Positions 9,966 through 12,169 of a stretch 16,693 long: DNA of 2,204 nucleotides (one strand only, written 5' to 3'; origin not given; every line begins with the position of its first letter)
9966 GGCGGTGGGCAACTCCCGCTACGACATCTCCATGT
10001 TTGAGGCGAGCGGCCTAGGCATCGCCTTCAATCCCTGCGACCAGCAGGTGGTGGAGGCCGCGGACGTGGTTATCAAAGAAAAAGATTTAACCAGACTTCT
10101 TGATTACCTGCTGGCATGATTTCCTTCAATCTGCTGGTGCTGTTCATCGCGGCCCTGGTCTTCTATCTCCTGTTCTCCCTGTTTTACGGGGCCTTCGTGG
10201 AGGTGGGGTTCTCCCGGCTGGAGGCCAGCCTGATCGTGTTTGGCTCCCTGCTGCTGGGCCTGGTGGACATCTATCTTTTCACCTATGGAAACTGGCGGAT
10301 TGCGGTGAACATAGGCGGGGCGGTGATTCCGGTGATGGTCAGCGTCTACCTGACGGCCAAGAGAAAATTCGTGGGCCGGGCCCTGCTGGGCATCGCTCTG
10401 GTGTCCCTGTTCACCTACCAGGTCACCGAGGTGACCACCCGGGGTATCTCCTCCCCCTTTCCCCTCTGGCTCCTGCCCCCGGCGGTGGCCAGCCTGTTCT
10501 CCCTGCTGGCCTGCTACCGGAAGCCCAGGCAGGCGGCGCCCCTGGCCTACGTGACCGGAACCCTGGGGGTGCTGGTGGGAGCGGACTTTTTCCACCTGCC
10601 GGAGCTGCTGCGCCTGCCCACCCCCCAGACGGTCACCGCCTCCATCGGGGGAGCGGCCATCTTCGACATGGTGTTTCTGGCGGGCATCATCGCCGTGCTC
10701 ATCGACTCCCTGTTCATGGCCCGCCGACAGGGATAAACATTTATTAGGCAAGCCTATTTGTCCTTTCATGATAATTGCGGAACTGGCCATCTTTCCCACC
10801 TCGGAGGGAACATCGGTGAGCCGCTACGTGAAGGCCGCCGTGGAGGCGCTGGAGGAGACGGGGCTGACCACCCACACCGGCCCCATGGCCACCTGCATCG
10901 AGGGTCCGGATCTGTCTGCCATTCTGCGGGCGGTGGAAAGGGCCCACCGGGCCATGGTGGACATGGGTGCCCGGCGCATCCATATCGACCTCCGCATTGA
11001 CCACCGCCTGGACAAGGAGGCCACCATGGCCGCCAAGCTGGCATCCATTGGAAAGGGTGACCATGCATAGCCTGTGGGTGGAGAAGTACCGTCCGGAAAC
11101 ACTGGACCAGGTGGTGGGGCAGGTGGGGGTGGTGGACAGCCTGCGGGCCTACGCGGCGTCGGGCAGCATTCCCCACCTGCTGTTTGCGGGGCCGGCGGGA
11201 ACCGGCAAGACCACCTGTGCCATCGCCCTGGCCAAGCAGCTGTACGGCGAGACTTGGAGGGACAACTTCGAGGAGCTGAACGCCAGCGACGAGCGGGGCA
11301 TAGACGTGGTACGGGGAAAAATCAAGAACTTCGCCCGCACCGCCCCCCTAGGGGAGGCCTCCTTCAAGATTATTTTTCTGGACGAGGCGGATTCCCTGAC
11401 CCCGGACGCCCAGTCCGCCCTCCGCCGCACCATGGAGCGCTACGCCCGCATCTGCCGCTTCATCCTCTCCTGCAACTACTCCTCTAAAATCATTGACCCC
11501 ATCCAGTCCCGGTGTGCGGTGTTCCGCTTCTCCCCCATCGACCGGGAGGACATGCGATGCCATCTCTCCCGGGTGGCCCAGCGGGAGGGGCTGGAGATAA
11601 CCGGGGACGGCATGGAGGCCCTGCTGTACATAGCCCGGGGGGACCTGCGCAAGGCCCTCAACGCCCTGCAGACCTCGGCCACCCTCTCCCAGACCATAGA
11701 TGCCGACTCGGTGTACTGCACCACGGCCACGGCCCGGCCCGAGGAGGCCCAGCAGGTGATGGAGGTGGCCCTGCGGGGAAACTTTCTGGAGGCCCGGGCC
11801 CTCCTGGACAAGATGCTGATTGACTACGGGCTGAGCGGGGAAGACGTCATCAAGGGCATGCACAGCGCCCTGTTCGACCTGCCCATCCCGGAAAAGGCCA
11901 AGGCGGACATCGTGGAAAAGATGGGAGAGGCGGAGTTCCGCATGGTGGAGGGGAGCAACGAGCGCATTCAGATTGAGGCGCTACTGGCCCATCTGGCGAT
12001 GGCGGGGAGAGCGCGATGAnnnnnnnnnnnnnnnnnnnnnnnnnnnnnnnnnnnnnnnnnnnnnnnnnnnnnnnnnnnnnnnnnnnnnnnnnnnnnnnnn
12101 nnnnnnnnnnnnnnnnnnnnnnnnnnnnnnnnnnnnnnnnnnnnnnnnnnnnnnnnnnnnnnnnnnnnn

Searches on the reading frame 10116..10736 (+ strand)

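Call 6: search_protein_families(library=pfam, proteins=[window:10116-10736:+], max_evalue=0.01)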
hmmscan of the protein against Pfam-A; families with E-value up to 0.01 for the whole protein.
window:10116-10736:+ (206 aa): 1 family
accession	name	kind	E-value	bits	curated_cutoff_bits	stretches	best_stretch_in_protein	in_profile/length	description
PF07758.16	DUF1614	-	2.3e-30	106.2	23.9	1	60-196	42-171/171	Protein of unknown function (DUF1614)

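Call 8: search_protein_families(library=ncbifam, proteins=[window:10116-10736:+], max_evalue=0.001)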
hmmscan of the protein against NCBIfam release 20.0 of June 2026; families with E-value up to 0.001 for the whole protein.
window:10116-10736:+ (206 aa): 0 families

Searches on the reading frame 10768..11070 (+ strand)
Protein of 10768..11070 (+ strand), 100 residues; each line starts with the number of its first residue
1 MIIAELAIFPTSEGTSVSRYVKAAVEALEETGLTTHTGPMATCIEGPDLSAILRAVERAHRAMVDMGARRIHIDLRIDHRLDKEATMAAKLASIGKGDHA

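Call 33: search_protein_families(library=pfam, proteins=[window:10768-11070:+], max_evalue=1)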
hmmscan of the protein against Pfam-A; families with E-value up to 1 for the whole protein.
window:10768-11070:+ (100 aa): 3 families
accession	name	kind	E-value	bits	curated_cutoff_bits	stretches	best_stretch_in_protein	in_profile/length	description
PF01910.22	Thiamine_BP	-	6.2e-27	93.8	24.9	1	4-94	1-91/92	Thiamine-binding protein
PF19206.5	DUF5878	-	0.062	13.6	27.1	1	23-66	50-93/148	Family of unknown function (DUF5878)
PF05534.18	HicB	-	0.18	12.2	21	1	74-94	21-41/51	HicB family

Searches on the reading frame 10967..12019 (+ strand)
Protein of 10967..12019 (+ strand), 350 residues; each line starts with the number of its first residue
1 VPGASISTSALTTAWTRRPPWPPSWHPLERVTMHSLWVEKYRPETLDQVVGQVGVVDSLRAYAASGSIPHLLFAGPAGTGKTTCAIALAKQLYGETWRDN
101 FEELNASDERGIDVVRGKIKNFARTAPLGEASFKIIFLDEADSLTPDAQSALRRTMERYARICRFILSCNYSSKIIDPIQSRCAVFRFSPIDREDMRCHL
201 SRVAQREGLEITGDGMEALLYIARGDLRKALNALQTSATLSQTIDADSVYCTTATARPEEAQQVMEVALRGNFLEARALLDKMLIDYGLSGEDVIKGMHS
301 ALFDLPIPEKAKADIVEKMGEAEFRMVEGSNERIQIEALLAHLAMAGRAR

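Call 6: search_protein_families(library=pfam, proteins=[window:10967-12019:+], max_evalue=0.01)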
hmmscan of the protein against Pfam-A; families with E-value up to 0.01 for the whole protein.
window:10967-12019:+ (350 aa): 21 families
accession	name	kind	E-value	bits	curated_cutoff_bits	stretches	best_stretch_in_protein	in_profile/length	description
PF08542.16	Rep_fac_C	-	2.2e-22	79.7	23.6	1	257-341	2-87/88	Replication factor C C-terminal domain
PF00004.35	AAA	-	4.2e-16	60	21.2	1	71-188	1-128/131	ATPase family associated with various cellular activities (AAA)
PF13177.12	DNA_pol3_delta2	-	8.2e-12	45.8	27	1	111-191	82-160/161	DNA polymerase III, delta subunit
PF25361.1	AAA_lid_RFC1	-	5.3e-08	32.7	34.9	1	194-248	2-56/59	RFC1-like, AAA+ ATPase lid domain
PF05496.18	RuvB_N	-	9e-06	26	27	1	42-93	2-58/159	Holliday junction DNA helicase RuvB P-loop domain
PF01078.27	Mg_chelatase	-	1.9e-05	24.6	20.3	1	46-101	2-55/207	Magnesium chelatase, subunit ChlI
PF03215.21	Rad17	-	3.8e-05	24.2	23.8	1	35-129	7-106/186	Rad17 P-loop domain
PF13173.12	AAA_14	-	3.9e-05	24.1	27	1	71-169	5-97/129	AAA domain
PF25199.1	nSTAND_NTPase5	-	4.6e-05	23.7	34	1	56-171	29-134/145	Novel STAND NTPase 5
PF13191.12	AAA_16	-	7.7e-05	23.7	32.6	1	63-157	19-103/167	AAA ATPase domain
PF16193.11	AAA_assoc_2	-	9.9e-05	23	34.3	1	208-248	4-43/81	AAA C-terminal domain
PF07726.17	AAA_3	-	0.00027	21.3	27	1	70-158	1-88/131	ATPase family associated with various cellular activities (AAA)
PF21960.2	RCF1-5-like_lid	-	0.00032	21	27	1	200-238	3-42/43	RCF1/5-like, AAA+ ATPase lid domain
PF14532.12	Sigma54_activ_2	-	0.00075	20.2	25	1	70-172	23-110/138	Sigma-54 interaction domain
PF13401.12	AAA_22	-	0.00083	20.1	27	0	71-125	8-60/130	AAA domain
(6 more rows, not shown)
